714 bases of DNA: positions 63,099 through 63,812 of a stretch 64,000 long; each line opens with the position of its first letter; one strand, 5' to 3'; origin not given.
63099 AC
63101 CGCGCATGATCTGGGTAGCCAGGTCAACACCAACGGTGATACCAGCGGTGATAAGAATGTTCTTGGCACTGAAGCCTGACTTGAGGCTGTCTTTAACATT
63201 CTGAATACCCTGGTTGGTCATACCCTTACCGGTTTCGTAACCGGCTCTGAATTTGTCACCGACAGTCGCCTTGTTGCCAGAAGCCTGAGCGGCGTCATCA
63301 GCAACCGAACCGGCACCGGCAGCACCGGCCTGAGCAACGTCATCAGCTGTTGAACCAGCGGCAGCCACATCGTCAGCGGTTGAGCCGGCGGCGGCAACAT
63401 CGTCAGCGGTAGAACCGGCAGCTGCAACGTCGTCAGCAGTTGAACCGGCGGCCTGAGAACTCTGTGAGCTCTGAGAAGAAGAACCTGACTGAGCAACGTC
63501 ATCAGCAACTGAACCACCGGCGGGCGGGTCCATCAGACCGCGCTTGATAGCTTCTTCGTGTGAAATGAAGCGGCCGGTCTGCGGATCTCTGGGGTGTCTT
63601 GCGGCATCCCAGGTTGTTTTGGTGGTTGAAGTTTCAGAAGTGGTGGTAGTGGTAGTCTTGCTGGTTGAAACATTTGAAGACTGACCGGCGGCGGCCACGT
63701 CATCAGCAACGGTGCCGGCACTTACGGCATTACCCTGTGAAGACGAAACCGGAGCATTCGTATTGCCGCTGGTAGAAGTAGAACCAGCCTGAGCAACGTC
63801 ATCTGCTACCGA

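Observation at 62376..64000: Large low-complexity protein with in-phase 30-nt tandem repeats ('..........') and a glycine-zipper-like hydrophobic C-terminus, truncated by the window end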

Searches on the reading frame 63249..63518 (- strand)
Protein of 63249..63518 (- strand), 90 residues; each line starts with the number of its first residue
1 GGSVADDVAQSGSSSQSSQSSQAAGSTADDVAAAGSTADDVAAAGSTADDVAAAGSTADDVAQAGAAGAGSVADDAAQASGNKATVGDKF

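Call 79: search_solved_structures(query=window:63249-63518:-, max_evalue=1, show_alignments=1)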
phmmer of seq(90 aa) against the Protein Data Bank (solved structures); distinct sequences matched with E-value up to 1: 3.
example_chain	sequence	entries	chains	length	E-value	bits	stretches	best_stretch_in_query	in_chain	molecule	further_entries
7muc_AG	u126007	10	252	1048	4.5e-17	65.1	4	17-67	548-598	IcmE protein | IcmE (DotG)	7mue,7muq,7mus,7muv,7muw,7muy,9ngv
9ngw_A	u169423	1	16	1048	4.7e-17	65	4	17-67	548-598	IcmE (DotG)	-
3zrg_A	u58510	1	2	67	0.95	13.4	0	21-56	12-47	PEXRD2 FAMILY SECRETED RXLR EFFECTOR PEPTIDE, PUTATIVE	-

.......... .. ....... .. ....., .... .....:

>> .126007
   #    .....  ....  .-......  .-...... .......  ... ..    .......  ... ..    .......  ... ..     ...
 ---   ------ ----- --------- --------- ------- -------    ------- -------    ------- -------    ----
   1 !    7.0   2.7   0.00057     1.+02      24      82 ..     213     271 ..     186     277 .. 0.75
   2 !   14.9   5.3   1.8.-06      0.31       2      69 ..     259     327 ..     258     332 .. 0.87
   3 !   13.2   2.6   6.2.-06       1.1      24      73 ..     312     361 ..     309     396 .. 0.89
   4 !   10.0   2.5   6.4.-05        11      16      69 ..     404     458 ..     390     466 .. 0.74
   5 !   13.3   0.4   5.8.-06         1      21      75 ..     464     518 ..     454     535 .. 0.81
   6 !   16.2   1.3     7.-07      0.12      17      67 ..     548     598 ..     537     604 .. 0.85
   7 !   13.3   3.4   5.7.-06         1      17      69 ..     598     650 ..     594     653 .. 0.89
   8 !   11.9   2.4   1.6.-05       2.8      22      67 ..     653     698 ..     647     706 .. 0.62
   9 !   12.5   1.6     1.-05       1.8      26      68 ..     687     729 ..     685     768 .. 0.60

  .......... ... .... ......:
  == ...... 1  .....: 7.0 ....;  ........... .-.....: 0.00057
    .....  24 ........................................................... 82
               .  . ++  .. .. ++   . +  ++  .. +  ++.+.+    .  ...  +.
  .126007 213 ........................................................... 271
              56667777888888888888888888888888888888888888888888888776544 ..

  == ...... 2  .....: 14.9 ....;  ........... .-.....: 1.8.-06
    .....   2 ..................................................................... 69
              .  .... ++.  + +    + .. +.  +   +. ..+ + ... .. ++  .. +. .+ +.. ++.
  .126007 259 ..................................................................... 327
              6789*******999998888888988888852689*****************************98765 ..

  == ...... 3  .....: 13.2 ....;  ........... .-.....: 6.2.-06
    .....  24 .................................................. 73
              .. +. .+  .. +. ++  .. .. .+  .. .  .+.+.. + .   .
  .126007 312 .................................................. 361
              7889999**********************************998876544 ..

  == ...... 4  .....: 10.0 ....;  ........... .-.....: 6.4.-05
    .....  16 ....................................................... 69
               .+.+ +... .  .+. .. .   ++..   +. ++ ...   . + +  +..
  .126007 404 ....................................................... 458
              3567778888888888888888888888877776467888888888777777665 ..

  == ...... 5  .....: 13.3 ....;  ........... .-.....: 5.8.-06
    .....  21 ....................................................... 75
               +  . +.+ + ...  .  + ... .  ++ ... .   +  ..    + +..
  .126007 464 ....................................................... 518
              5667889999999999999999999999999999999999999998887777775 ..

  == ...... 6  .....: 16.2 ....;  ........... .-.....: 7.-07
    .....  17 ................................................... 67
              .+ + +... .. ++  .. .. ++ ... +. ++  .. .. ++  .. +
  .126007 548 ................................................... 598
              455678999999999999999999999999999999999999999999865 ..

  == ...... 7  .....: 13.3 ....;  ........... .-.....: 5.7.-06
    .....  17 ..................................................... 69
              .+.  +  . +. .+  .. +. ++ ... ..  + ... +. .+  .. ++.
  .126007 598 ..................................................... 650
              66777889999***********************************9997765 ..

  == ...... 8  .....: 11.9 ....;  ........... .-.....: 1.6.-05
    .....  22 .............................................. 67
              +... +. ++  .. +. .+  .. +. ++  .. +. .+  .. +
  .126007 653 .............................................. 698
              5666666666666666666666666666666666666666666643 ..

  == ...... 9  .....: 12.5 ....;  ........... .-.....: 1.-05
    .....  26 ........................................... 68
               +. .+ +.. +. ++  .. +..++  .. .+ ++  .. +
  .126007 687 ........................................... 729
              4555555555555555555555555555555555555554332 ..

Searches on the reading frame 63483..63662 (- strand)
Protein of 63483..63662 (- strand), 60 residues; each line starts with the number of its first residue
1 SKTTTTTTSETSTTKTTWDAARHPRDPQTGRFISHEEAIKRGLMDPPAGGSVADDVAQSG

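Call 69: search_solved_structures(query=window:63483-63662:-, max_evalue=10, show_alignments=3)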
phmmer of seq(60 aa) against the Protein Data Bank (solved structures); distinct sequences matched with E-value up to 10: 3.
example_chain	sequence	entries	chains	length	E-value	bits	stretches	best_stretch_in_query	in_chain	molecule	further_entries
1lm5_A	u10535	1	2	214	0.002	21.7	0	26-54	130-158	subdomain of Desmoplakin Carboxy-Terminal domain (DPCT)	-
5dzz_A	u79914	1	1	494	0.0028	21.2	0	26-52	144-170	Desmoplakin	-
4q28_A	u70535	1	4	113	0.36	14.6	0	26-45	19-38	Periplakin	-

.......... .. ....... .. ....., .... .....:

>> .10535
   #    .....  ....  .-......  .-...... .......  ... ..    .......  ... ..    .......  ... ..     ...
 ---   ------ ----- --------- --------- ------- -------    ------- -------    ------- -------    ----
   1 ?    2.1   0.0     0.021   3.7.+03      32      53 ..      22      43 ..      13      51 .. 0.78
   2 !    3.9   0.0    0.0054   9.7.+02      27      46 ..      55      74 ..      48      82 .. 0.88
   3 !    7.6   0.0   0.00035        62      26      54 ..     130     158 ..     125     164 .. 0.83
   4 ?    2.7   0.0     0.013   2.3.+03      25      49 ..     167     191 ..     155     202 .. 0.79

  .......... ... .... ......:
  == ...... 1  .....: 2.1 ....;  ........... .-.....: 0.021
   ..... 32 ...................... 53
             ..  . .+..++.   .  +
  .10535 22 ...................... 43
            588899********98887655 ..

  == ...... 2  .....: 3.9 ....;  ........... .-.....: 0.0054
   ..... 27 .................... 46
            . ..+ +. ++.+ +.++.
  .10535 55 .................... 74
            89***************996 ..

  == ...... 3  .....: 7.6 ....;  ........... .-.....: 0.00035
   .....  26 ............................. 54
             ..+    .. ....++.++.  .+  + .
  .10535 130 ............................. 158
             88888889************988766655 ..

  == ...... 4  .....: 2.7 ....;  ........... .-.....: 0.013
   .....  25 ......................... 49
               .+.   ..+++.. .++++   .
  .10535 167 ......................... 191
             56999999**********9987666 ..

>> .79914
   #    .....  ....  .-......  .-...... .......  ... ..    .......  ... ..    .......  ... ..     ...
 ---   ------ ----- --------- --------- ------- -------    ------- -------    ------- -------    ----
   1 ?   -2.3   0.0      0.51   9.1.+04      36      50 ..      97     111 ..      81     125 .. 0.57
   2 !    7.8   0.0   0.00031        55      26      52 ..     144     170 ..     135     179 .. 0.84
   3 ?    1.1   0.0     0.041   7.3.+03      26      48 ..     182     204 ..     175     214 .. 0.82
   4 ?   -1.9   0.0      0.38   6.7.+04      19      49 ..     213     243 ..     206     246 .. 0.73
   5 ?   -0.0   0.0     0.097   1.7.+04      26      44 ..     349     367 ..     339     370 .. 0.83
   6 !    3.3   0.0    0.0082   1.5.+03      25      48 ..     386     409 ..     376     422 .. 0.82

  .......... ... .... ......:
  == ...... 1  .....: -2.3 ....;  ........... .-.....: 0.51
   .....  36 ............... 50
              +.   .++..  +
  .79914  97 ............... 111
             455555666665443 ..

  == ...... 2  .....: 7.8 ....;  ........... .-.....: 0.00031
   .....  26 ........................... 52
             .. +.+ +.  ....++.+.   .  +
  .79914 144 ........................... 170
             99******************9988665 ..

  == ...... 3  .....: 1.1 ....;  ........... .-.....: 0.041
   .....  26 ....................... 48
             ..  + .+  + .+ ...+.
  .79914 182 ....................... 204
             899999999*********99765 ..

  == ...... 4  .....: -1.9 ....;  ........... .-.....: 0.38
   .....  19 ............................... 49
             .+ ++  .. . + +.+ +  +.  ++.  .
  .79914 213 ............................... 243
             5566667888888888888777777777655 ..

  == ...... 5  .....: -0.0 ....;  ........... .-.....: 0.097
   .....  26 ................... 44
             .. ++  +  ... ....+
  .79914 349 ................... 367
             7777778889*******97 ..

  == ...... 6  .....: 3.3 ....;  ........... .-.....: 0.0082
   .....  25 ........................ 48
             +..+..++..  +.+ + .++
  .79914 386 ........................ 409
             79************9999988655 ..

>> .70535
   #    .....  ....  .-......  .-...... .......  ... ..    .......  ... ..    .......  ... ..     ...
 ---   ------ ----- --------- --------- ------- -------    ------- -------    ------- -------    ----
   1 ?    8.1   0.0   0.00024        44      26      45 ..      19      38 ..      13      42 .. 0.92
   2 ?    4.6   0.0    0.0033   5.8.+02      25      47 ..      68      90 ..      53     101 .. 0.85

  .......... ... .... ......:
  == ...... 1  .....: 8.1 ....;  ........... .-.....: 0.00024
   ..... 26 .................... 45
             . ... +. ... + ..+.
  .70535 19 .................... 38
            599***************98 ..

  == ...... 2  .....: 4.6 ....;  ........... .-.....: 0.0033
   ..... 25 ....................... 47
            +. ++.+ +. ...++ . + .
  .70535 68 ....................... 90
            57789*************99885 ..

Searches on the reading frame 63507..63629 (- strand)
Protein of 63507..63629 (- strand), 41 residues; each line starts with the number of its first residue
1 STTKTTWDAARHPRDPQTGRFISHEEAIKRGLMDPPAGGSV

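Call 72: find_homologous_proteins(query=window:63507-63629:-, max_evalue=10)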
Query seq(41 aa): no candidate shares three 5-residue words with the query. No homologue found.
